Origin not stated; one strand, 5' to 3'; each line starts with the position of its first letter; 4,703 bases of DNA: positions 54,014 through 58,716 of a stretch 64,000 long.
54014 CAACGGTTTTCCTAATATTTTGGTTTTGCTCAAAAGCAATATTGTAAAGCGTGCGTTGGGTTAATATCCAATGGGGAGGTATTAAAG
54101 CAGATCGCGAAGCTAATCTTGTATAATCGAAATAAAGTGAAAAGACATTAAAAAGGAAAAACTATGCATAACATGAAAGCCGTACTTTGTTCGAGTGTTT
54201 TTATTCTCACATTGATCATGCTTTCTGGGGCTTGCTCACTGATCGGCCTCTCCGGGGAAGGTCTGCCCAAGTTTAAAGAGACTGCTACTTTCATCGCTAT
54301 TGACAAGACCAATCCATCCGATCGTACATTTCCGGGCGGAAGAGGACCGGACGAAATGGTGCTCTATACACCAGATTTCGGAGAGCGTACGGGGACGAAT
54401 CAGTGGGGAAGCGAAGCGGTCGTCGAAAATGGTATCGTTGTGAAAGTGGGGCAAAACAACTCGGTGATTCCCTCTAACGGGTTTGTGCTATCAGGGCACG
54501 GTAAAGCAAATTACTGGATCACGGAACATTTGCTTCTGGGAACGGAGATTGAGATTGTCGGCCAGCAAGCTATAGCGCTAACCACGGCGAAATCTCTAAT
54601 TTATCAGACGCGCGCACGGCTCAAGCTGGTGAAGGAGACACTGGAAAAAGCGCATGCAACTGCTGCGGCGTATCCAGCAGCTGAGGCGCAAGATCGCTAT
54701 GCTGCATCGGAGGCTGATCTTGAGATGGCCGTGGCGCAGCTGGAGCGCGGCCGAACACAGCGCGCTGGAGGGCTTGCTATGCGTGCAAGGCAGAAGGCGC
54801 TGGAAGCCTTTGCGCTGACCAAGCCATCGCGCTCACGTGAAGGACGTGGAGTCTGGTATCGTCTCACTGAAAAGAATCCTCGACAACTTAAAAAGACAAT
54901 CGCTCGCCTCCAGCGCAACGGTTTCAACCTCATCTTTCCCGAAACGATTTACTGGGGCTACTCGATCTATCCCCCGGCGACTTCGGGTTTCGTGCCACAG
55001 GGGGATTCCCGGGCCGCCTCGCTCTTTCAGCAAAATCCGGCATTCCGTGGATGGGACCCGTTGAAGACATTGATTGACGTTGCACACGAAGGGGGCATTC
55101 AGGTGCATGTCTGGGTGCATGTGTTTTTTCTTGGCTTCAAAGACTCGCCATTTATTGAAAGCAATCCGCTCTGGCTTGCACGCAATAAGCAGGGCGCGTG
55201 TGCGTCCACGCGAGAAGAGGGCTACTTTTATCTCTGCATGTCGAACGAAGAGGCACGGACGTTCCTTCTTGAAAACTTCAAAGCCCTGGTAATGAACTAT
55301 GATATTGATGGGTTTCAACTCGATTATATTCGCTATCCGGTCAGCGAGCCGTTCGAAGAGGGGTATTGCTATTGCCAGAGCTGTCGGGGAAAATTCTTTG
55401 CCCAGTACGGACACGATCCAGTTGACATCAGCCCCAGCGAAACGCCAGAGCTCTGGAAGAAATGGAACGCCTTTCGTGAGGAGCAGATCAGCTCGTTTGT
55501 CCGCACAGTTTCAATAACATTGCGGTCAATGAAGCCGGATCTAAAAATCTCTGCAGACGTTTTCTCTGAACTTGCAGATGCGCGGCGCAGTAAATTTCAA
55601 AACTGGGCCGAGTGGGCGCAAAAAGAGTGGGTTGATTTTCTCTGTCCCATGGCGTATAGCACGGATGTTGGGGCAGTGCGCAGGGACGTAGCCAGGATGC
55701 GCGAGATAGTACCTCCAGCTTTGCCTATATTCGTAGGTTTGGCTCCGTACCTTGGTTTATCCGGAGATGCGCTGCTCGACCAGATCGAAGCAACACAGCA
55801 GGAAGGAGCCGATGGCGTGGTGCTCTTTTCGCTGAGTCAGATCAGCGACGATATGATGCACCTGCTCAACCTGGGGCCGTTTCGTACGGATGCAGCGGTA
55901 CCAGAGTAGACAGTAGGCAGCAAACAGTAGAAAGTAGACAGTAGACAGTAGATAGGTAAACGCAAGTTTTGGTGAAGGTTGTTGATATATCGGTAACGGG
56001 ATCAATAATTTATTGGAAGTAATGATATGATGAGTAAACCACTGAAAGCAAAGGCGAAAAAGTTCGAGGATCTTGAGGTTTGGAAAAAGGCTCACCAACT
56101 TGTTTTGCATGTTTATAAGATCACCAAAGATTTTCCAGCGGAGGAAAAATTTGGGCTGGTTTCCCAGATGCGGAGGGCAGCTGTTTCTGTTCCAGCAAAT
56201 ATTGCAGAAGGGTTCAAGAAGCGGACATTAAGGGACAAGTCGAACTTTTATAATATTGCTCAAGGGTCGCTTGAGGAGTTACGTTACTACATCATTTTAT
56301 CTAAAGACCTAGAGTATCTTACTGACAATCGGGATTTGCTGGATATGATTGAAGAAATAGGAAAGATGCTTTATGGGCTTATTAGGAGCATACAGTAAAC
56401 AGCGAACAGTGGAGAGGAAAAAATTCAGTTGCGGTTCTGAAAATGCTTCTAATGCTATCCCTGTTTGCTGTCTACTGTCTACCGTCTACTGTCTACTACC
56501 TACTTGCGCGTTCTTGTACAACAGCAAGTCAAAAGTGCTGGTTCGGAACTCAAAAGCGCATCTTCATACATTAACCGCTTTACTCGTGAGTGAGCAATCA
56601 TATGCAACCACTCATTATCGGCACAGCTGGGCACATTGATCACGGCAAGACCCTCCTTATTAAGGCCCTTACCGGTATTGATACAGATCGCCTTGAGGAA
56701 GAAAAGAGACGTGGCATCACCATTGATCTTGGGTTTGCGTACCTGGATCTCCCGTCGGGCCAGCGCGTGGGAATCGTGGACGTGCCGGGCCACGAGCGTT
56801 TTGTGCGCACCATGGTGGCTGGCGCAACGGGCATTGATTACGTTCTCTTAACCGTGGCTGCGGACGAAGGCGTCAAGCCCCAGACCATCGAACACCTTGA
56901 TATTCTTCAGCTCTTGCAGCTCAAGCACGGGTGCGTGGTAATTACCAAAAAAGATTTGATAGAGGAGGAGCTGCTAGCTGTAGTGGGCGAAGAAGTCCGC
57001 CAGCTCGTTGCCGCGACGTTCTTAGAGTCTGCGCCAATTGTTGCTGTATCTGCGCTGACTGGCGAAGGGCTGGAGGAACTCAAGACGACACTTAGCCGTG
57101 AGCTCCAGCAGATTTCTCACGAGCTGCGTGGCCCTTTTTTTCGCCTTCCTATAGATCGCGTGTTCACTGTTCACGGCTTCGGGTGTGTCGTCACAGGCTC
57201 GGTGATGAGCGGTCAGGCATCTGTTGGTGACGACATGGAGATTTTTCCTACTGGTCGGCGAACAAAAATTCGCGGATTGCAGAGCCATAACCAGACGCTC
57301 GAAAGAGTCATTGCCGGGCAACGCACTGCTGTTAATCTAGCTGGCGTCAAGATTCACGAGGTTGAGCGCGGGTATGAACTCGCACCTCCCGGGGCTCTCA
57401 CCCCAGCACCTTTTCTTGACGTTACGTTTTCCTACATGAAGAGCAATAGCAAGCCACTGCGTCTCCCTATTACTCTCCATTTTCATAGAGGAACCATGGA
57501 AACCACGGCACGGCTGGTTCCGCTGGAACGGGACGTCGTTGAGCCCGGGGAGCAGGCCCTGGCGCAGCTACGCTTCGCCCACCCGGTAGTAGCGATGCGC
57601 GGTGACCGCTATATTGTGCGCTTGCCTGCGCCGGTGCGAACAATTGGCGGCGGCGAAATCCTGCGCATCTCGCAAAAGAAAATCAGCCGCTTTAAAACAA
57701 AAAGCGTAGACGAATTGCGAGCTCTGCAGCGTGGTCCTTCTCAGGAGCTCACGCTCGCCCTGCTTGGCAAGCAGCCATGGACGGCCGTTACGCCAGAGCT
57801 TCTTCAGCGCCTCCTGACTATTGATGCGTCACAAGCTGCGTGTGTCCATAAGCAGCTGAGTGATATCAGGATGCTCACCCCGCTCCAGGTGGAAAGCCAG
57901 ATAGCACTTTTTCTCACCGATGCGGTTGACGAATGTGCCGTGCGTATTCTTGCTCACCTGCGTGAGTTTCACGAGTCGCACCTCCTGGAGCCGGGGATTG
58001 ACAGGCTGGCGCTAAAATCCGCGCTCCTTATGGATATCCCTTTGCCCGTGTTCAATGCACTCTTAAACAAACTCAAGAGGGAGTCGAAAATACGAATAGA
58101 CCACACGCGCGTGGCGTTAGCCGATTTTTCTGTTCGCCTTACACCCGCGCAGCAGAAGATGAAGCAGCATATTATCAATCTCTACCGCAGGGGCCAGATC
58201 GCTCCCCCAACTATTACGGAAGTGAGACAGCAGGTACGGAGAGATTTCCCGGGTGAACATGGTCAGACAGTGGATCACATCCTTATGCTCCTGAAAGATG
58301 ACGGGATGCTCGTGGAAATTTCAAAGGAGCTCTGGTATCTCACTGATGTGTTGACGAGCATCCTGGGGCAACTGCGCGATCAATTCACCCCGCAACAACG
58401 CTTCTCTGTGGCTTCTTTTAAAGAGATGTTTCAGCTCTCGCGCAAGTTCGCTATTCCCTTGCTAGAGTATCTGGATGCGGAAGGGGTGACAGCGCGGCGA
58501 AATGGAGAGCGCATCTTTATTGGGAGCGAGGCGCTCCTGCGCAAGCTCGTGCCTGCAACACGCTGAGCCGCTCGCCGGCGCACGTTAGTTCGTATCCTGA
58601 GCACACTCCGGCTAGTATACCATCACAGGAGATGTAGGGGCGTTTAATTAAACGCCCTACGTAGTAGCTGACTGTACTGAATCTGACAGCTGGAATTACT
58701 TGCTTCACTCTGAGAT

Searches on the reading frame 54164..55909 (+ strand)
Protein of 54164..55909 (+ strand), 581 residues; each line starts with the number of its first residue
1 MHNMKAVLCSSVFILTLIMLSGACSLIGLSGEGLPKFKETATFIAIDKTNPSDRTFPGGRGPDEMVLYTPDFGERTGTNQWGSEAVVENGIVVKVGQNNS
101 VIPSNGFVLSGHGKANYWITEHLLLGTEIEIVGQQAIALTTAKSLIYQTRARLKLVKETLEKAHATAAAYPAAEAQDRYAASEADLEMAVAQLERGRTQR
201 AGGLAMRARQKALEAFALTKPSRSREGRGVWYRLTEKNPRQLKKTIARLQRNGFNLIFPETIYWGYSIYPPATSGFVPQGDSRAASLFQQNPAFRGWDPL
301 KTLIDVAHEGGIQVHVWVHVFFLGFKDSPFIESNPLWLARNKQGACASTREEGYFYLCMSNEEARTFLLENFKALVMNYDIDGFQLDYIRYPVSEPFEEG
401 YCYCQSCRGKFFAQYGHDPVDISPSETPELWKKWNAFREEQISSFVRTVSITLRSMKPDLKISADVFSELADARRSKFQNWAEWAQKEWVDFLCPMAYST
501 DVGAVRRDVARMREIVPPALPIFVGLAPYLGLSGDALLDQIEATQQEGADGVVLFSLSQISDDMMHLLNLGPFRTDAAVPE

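Call 30: search_protein_families(library=pfam, proteins=[window:54164-55909:+], max_evalue=0.00001)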
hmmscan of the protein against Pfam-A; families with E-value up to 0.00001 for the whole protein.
window:54164-55909:+ (581 aa): 3 families
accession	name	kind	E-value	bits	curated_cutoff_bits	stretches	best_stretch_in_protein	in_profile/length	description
PF02638.21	GHL10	-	1.2e-27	97.3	27.9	1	237-510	16-275/311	Glycosyl hydrolase-like 10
PF13200.12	DUF4015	-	1.6e-09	37.8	27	1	301-499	64-227/313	Putative glycosyl hydrolase domain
PF14871.12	GHL6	-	1.6e-07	32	35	1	286-387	33-131/132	Hypothetical glycosyl hydrolase 6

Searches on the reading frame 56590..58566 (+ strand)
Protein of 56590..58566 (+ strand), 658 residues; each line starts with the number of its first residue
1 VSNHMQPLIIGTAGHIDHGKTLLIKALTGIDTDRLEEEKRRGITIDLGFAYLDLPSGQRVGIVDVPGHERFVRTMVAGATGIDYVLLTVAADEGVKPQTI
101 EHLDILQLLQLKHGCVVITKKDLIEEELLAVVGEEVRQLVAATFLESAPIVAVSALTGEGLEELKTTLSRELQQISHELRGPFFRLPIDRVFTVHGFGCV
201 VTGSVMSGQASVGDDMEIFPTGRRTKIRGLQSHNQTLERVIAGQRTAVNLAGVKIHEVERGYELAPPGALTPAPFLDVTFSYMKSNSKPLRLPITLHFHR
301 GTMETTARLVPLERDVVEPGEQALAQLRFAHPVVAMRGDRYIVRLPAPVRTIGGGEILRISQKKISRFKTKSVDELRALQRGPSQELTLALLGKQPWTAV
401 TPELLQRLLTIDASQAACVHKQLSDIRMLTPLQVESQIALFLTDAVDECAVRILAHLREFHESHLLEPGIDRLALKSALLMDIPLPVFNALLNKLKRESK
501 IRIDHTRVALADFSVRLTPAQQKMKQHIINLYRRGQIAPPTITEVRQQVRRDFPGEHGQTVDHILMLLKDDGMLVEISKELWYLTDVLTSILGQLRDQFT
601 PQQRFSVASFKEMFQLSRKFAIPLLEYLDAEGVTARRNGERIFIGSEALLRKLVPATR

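Call 30: search_protein_families(library=pfam, proteins=[window:56590-58566:+], max_evalue=0.00001)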
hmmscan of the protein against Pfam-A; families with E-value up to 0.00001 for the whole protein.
window:56590-58566:+ (658 aa): 5 families
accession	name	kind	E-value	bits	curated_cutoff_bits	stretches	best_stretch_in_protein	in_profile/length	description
PF00009.33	GTP_EFTU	-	6.7e-33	114.3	26.5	1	9-172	5-186/188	Elongation factor Tu GTP binding domain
PF09107.17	SelB-wing_3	-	1.3e-15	57.1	23.2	1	601-642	5-46/47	Elongation factor SelB, winged helix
PF25461.1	Beta-barrel_SelB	-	8.7e-13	48.8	27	1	286-363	10-79/80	Selenocysteine-specific elongation factor, beta-barrel domain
PF03144.31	GTP_EFTU_D2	-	3e-11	44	30.3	1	198-262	1-70/73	Elongation factor Tu domain 2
PF09106.17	SelB-wing_2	-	2.9e-09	37.3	22.3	1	454-510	1-57/57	Elongation factor SelB, winged helix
